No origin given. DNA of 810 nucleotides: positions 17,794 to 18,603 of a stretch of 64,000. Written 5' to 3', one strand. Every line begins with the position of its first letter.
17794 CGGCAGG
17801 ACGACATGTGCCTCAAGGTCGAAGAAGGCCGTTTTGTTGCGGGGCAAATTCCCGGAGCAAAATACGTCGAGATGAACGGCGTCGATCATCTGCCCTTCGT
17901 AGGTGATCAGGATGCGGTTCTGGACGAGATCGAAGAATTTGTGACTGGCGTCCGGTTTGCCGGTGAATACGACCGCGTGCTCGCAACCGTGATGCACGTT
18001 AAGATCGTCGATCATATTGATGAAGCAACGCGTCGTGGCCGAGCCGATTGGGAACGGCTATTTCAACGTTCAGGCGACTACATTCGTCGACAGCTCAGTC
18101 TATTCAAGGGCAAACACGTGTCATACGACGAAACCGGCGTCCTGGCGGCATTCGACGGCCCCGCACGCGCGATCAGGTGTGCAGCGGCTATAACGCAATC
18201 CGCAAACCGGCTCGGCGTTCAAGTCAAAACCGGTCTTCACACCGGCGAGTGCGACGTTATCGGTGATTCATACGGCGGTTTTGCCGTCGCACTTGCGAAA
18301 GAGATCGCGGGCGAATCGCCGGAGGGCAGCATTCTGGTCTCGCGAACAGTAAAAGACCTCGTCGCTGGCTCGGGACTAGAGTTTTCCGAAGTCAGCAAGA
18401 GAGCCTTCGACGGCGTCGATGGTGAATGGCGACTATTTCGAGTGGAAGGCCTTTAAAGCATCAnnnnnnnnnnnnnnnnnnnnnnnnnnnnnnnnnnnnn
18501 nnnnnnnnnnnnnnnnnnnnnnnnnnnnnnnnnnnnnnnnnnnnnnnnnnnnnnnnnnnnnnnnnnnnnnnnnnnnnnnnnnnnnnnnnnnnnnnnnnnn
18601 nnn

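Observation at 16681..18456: Unusual one-component architecture: CadC-type DNA-binding domain + alpha/beta hydrolase + apparently degenerate adenylyl-cyclase homology domain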

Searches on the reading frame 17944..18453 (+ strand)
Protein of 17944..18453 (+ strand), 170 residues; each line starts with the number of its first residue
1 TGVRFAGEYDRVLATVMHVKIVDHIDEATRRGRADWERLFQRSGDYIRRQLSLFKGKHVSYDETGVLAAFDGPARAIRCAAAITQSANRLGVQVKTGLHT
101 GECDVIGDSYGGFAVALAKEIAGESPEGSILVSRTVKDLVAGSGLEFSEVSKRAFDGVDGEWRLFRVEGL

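Call 9: search_solved_structures(query=window:17944-18453:+, max_evalue=10, show_alignments=5)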
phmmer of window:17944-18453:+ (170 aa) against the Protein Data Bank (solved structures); distinct sequences matched with E-value up to 10: 9.
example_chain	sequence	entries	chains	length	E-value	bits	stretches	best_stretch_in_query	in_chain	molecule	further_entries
1ybt_A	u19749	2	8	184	7.5e-23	84.2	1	7-164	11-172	hydrolase, alpha/beta hydrolase fold family | lipJ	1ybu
4wp9_A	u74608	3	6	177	1.1e-11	47.9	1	30-167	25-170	Ma1120 | Cyclase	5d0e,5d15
4wp8_A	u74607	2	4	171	1.2e-11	47.8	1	30-167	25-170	Ma1120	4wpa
5d0g_A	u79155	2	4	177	1.6e-11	47.4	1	30-167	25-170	Cyclase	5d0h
4wp3_A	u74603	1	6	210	1.7e-11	47.3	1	30-167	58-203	Ma1120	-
3mr7_A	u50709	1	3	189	0.041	16.8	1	50-139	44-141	Adenylate/guanylate cyclase/hydrolase, alpha/beta fold family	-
1y10_A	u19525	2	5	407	0.11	15.4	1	95-168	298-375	Hypothetical protein Rv1264/MT1302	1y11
7s96_B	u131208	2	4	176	0.33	13.8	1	52-116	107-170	Phycoerythrin beta subunit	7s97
7t89_B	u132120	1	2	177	0.41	13.5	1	52-114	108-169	Phycoerythrin beta subunit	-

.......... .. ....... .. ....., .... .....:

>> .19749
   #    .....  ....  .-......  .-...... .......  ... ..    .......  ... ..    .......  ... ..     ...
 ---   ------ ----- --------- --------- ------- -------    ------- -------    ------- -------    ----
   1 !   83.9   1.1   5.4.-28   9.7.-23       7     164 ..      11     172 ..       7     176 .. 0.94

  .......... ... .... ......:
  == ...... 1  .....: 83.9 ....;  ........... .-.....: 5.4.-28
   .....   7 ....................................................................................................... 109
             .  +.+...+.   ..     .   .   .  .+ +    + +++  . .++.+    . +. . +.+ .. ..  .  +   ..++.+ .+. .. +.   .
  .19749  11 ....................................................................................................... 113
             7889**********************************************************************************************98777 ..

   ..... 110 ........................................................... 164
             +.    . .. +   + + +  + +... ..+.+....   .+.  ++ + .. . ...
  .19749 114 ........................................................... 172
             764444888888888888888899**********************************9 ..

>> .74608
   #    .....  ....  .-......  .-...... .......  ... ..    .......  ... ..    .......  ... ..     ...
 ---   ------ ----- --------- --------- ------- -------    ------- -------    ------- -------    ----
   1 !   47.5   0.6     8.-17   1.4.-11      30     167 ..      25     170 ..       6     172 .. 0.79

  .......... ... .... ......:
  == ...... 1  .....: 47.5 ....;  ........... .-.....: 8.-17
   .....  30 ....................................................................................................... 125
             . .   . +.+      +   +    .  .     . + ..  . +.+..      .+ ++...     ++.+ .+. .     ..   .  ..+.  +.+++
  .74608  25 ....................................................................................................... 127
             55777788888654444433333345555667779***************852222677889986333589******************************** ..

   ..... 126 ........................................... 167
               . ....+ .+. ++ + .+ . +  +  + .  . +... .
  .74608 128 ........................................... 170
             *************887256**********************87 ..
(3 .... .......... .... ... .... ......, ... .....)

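Call 74: search_solved_structures(query=A2, max_evalue=0.01, show_alignments=0)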
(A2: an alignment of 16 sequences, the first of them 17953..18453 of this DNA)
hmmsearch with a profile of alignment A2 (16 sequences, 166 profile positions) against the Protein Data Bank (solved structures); distinct sequences matched with E-value up to 0.01: 6.
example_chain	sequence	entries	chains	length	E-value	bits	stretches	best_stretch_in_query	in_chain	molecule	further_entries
1ybt_A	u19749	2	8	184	3.7e-37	130.9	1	2-163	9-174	hydrolase, alpha/beta hydrolase fold family | lipJ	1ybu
4wp9_A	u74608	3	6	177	7.9e-18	68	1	15-164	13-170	Ma1120 | Cyclase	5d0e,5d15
4wp8_A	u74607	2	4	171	8.2e-18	68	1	15-164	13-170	Ma1120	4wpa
4wp3_A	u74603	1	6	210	1.1e-17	67.6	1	15-164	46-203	Ma1120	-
5d0g_A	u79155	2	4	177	1.7e-17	67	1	15-164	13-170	Cyclase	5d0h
3mr7_A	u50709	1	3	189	3.9e-08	36.5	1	8-158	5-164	Adenylate/guanylate cyclase/hydrolase, alpha/beta fold family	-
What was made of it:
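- Checked: A family profile gives 1YBT at 3.7e-37, Ma1120 at 8e-18 and 3MR7 at 3.9e-8 (call 74).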

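Call 78: predict_structure(alignment_id=A2)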
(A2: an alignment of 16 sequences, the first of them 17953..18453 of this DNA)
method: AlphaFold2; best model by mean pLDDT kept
length: 167 residues; sequences in the alignment: 16
mean_pLDDT: 91.8   pTM: 0.87
mean pLDDT of the five models: 91.8, 91.8, 90.4, 89.3, 89.2
residues with pLDDT >= 90: 123; 70-90: 41; 50-70: 3; < 50: 0
segments of 3 or more residues with pLDDT < 50: none
pLDDT, mean of each block of 10 residues (from residue 1): 77 95 88 90 93 86 94 97 93 96 86 96 96 95 96 90 93
secondary structure, 60 per line:
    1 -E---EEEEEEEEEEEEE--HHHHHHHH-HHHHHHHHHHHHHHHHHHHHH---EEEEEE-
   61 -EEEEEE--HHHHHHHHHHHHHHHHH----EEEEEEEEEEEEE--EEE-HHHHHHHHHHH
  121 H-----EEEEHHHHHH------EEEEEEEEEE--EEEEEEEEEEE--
elements in order: E6-18 H21-28 H30-50 E54-59 E62-67 H70-86 E91-103 E106-108 H110-121 E127-130 H131-136 E143-152 E155-165

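Call 80: fold_search(model_id=the predicted structure, library=pdb)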
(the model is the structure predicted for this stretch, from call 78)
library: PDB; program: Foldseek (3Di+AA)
matches with E <= 10: 607; with E <= 0.001: 184
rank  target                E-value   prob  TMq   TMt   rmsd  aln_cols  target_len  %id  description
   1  1ybu_B                8.8e-16  1.00  0.89  0.91   1.6       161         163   32  Mycobacterium tuberculosis adenylyl cyclase Rv1900c CHD, in complex with a substrate analog. (released 2005-02-15)
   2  1ybt_A                1.2e-15  1.00  0.87  0.87   1.7       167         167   30  MYCOBACTERIUM TUBERCULOSIS ADENYLYL CYCLASE, RV1900C CHD (released 2005-02-15)
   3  1ybu_A                1.9e-15  1.00  0.87  0.88   2.0       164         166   32  Mycobacterium tuberculosis adenylyl cyclase Rv1900c CHD, in complex with a substrate analog. (released 2005-02-15)
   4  1ybt_B                4.2e-15  1.00  0.88  0.85   2.0       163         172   31  MYCOBACTERIUM TUBERCULOSIS ADENYLYL CYCLASE, RV1900C CHD (released 2005-02-15)
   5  5d0h_A                1.4e-14  1.00  0.88  0.90   2.2       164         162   26  Crystal Structure of triple mutant (KDA to EGY) of an adenylyl cyclase Ma1120 from Mycobacterium avium in complex with (released 2016-08-10)
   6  5d0e_B                7.2e-14  1.00  0.88  0.90   1.9       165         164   25  Crystal Structure of an adenylyl cyclase Ma1120-Cat in complex with GTP and calcium from Mycobacterium avium (released 2016-08-10)
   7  5d0g_A                7.6e-14  1.00  0.87  0.90   2.2       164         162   26  Crystal structure of triple mutant (KDA to EGY) of adenylyl cyclase Ma1120 from Mycobacterium avium in complex with GT (released 2016-08-10)
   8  4wp8_A                9.6e-14  1.00  0.86  0.88   2.2       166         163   25  Crystal structure of Adenylyl cyclase Ma1120 from Mycobacterium Avium in complex with 2'5'-DD-3'-ATP and Manganese ion (released 2015-09-02)
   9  4wp9_B                1.4e-13  1.00  0.87  0.91   1.7       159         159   26  Crystal structure of Adenylyl cyclase MA1120 from Mycobacterium Avium bound to 2'5'-DD-3'-ATP, Calcium and Magnesium i (released 2015-09-02)
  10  4wpa_A                1.4e-13  1.00  0.86  0.91   1.8       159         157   26  Crystal structure of Adenylyl cyclase Ma1120 from Mycobacterium Avium bound to Pyrophosphate and Calcium (released 2015-09-02)
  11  4wp9_A                1.5e-13  1.00  0.88  0.89   2.3       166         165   25  Crystal structure of Adenylyl cyclase MA1120 from Mycobacterium Avium bound to 2'5'-DD-3'-ATP, Calcium and Magnesium i (released 2015-09-02)
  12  5d0e_A                2.3e-13  1.00  0.87  0.89   2.4       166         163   26  Crystal Structure of an adenylyl cyclase Ma1120-Cat in complex with GTP and calcium from Mycobacterium avium (released 2016-08-10)
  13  5d15_A                2.6e-13  1.00  0.88  0.90   1.8       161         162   26  Crystal structure of an adenylyl cyclase Ma1120 from Mycobacterium avium in complex with ATP and calcium ion (released 2016-08-10)
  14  5d0g_B                4.1e-13  1.00  0.85  0.91   1.8       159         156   26  Crystal structure of triple mutant (KDA to EGY) of adenylyl cyclase Ma1120 from Mycobacterium avium in complex with GT (released 2016-08-10)
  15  4wp8_B                5.5e-13  1.00  0.86  0.86   2.0       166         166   26  Crystal structure of Adenylyl cyclase Ma1120 from Mycobacterium Avium in complex with 2'5'-DD-3'-ATP and Manganese ion (released 2015-09-02)
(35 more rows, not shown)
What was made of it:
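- On Class III nucleotidyl cyclase (catalytically competent): All top-50 PDB hits are class III cyclases (calls 78, 80).
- Closest known: Rv1900c / LipJ of Mycobacterium tuberculosis. Same: The CHD superposes at TM 0.89 and 1.6 A (call 80).
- Checked: An AF2 model of the domain (pLDDT 91.8) superposes on 1YBU at TM 0.89 and 1.6 A, and all 50 top PDB matches are class III cyclases (calls 78, 80).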
